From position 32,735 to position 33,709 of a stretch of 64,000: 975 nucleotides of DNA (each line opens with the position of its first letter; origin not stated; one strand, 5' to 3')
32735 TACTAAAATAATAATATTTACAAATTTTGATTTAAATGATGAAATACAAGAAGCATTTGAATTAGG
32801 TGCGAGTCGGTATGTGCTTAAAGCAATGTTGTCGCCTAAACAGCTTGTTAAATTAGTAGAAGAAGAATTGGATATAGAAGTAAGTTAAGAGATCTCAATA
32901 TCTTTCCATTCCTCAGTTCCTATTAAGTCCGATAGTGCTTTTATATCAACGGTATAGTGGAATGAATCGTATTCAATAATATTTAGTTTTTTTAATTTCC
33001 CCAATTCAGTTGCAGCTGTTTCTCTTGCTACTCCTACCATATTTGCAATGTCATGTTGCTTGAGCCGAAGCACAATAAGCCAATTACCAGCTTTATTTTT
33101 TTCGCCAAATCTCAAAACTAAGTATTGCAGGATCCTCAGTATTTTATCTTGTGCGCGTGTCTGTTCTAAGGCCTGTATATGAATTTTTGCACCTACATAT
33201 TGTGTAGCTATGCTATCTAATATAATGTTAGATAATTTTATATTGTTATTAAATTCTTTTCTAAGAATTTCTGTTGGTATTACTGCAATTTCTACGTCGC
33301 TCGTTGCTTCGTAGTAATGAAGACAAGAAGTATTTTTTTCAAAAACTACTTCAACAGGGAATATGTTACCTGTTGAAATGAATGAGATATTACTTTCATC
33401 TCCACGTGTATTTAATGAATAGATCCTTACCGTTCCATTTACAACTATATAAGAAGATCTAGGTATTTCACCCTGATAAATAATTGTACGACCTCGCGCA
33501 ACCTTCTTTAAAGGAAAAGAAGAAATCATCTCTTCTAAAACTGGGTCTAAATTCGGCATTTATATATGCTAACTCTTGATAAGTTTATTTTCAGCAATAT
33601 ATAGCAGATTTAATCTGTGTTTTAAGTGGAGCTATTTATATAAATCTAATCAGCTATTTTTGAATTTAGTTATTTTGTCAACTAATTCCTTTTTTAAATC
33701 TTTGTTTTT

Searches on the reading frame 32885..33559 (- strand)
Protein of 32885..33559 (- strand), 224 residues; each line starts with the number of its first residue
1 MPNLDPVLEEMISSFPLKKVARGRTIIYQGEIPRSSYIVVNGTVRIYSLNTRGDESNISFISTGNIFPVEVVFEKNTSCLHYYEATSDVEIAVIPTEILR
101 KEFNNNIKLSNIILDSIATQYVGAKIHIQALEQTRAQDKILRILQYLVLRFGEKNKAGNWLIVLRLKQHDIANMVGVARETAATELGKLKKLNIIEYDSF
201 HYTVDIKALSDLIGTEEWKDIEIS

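Call 114: search_protein_families(library=pfam, proteins=[window:32885-33559:-], max_evalue=0.0001)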
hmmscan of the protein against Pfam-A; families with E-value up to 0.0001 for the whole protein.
window:32885-33559:- (224 aa): 2 families
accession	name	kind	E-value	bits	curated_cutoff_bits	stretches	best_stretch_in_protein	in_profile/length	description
PF00027.35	cNMP_binding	-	8.9e-14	51.7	27.5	1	18-105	2-88/89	Cyclic nucleotide-binding domain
PF13545.12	HTH_Crp_2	-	4.1e-10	39.9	27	1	142-210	2-68/70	Crp-like helix-turn-helix domain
